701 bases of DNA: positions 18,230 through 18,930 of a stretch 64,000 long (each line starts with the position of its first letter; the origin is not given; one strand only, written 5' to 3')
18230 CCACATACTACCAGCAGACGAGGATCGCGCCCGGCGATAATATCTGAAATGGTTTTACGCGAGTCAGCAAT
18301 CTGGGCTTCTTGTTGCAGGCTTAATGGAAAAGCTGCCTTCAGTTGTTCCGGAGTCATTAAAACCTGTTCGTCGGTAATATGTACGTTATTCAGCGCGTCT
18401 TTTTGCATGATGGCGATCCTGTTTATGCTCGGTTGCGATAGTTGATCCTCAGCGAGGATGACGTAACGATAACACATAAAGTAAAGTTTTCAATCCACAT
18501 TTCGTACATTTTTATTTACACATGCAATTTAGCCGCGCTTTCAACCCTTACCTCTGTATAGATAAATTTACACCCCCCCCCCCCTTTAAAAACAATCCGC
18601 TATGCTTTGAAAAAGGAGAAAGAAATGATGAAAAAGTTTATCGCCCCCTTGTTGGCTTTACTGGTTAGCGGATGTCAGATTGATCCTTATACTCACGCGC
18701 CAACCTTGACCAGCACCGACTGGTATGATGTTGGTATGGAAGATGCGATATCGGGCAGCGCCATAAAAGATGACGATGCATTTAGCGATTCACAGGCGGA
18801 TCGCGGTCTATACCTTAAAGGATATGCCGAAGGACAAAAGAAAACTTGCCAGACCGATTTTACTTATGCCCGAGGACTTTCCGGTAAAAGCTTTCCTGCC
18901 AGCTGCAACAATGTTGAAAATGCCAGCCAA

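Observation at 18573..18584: C12 homopolymer in the aroF-yfiL intergenic region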

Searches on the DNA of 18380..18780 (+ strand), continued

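Call 48: search_dna_similar(query=window:18440-18572:+, collection=ecoli_genomes, mode=near, max_rows=8, rows=best)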
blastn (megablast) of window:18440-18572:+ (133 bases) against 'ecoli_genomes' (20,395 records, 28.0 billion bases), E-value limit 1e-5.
Records with a match: 5421; places in all: 5421; records where one place covers at least 80% of the query: 5421.
Genomes with a match: 5421 of 5426; with a place that covers at least 80% of the query: 5421. Places per genome that has any: lowest 1, median 1, highest 1. On chromosomes: 5421 places; on plasmids: 0.
Best place of each record, by identity: >=99% 22; 95-99% 3018; 90-95% 1160; 80-90% 1221.
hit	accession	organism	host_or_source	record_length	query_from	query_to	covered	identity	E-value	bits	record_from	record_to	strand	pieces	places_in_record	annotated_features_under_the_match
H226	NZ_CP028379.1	Escherichia coli O145 str. RM9872 strain RM9872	Bos taurus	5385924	1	133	100%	99.2%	7e-61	241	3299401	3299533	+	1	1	none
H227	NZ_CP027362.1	Escherichia coli strain 95-3192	missing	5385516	1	133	100%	99.2%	7e-61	241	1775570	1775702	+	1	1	none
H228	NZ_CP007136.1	Escherichia coli O145:H28 str. RM12581 strain RM12581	lettuce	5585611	1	133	100%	99.2%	7e-61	241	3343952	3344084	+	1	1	none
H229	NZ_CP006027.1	Escherichia coli O145:H28 str. RM13514 strain RM13514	Homo sapiens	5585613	1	133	100%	99.2%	7e-61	241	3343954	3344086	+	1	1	none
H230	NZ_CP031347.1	Escherichia coli O145 strain RM9873-C1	cattle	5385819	1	133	100%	99.2%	7e-61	241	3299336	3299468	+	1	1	none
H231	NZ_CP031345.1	Escherichia coli O145 strain RM12367-C1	creek water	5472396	1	133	100%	99.2%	7e-61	241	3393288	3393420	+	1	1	none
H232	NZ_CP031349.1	Escherichia coli O145 strain RM9467-C1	Cattle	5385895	1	133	100%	99.2%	7e-61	241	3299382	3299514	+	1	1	none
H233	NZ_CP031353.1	Escherichia coli O145 strain RM9154-C1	Cattle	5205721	1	133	100%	99.2%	7e-61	241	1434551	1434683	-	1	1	none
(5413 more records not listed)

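Call 50: get_annotated_region(hit=H189, flank=60)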
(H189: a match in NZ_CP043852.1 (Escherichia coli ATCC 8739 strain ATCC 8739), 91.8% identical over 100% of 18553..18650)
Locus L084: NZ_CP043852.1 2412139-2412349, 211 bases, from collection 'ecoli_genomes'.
description: Escherichia coli ATCC 8739 chromosome, complete genome
organism: Escherichia coli ATCC 8739 strain ATCC 8739 (NCBI taxid 481805)
replicon: chromosome; assembly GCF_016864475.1
host: not applicable; source: not applicable; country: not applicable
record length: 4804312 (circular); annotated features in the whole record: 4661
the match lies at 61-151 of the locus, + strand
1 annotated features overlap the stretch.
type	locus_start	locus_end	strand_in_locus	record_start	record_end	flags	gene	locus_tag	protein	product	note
CDS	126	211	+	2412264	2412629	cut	yfiL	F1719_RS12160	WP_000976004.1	DUF2799 domain-containing protein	-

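Call 51: get_annotated_region(hit=H35, flank=0)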
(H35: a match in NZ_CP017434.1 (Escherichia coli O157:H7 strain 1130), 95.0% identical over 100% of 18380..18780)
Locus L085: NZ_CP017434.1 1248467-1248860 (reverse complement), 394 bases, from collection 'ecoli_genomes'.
description: Escherichia coli O157:H7 strain 1130 chromosome, complete genome
organism: Escherichia coli O157:H7 strain 1130 (NCBI taxid 83334)
replicon: chromosome; assembly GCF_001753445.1
host: -; source: Cattle Hide; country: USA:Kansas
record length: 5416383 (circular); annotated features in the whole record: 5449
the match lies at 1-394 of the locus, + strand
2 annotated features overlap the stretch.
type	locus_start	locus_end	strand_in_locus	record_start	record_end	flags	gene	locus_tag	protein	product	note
CDS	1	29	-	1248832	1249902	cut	aroF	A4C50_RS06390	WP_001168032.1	3-deoxy-7-phosphoheptulonate synthase AroF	-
CDS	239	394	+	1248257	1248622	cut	yfiL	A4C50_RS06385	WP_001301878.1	DUF2799 domain-containing protein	-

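Call 52: get_annotated_region(hit=H58, flank=0)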
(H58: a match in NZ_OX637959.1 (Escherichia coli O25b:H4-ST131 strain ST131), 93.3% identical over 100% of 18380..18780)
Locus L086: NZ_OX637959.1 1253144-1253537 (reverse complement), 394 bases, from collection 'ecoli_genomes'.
description: Escherichia coli O25b:H4-ST131 isolate 32 chromosome C, complete sequence
organism: Escherichia coli O25b:H4-ST131 strain ST131 (NCBI taxid 941322)
replicon: chromosome; assembly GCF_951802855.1
host: Homo sapiens; source: Urinary tract; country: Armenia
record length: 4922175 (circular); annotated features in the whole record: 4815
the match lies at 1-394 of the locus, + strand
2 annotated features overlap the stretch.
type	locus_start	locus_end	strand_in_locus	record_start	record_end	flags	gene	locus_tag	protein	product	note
CDS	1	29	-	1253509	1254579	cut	aroF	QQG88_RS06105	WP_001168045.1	3-deoxy-7-phosphoheptulonate synthase AroF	-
CDS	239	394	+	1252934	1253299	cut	yfiL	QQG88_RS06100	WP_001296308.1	DUF2799 domain-containing protein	-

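Call 53: get_annotated_region(hit=H50, flank=0)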
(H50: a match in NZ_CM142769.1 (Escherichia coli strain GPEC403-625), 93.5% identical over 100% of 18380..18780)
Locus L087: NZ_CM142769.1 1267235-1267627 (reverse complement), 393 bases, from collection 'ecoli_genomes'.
description: Escherichia coli strain GPEC403-625 chromosome, whole genome shotgun sequence
organism: Escherichia coli strain GPEC403-625 (NCBI taxid 562)
replicon: chromosome; assembly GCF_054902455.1
host: -; source: chicken; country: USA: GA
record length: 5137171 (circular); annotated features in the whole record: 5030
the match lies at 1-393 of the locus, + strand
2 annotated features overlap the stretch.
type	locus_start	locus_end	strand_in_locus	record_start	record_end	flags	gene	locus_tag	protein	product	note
CDS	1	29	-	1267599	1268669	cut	aroF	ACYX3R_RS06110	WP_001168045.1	3-deoxy-7-phosphoheptulonate synthase AroF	-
CDS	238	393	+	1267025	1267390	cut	yfiL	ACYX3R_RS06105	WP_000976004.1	DUF2799 domain-containing protein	-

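Call 54: get_annotated_region(hit=H154, flank=60)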
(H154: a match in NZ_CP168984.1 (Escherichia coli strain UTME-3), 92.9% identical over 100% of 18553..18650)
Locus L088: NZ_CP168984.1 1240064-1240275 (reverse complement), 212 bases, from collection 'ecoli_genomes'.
description: Escherichia coli strain UTME-3 chromosome, complete genome
organism: Escherichia coli strain UTME-3 (NCBI taxid 562)
replicon: chromosome; assembly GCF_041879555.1
host: -; source: Veal; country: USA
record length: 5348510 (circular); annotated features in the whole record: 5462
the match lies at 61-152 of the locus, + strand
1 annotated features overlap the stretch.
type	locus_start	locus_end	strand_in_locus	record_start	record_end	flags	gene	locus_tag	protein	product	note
CDS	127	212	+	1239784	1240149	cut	yfiL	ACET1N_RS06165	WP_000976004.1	DUF2799 domain-containing protein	-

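Call 55: get_annotated_region(hit=H155, flank=60)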
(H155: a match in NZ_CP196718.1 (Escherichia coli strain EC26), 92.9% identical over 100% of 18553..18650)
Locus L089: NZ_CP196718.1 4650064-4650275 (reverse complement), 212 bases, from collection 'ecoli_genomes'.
description: Escherichia coli strain EC26 chromosome, complete genome
organism: Escherichia coli strain EC26 (NCBI taxid 562)
replicon: chromosome; assembly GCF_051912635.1
host: Bovine; source: milk; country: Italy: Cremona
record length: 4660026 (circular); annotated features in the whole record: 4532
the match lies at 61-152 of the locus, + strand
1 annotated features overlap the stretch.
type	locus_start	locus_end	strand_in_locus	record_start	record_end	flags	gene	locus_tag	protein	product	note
CDS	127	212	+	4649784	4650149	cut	yfiL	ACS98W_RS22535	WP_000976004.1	DUF2799 domain-containing protein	-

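Call 56: get_annotated_region(hit=H40, flank=0)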
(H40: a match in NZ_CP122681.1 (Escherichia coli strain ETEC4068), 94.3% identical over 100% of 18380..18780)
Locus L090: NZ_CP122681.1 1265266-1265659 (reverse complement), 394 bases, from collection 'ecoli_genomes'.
description: Escherichia coli strain ETEC4068 chromosome, complete genome
organism: Escherichia coli strain ETEC4068 (NCBI taxid 562)
replicon: chromosome; assembly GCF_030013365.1
host: Sus scrofa; source: feces; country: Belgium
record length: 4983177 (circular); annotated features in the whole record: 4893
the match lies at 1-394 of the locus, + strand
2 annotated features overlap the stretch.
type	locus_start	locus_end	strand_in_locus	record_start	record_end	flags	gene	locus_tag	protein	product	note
CDS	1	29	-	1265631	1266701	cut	aroF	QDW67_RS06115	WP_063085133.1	3-deoxy-7-phosphoheptulonate synthase AroF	-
CDS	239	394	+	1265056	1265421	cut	yfiL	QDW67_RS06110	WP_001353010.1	DUF2799 domain-containing protein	-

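Call 57: get_annotated_region(hit=H60, flank=100)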
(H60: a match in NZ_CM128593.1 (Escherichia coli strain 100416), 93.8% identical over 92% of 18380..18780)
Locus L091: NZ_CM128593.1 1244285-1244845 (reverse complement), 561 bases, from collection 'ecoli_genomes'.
description: Escherichia coli strain 100416 chromosome, whole genome shotgun sequence
organism: Escherichia coli strain 100416 (NCBI taxid 562)
replicon: chromosome; assembly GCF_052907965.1
host: Homo sapiens; source: stool; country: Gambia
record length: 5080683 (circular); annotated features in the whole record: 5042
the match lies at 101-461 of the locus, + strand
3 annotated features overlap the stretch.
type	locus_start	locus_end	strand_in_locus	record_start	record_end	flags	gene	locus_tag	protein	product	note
CDS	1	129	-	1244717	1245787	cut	aroF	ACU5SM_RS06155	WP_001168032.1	3-deoxy-7-phosphoheptulonate synthase AroF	-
CDS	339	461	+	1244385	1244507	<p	-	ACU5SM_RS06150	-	DUF2799 domain-containing protein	incomplete; partial in the middle of a contig; missing C-terminus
CDS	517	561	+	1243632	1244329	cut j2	-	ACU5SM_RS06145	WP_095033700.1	IS1-like element IS1B family transposase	programmed frameshift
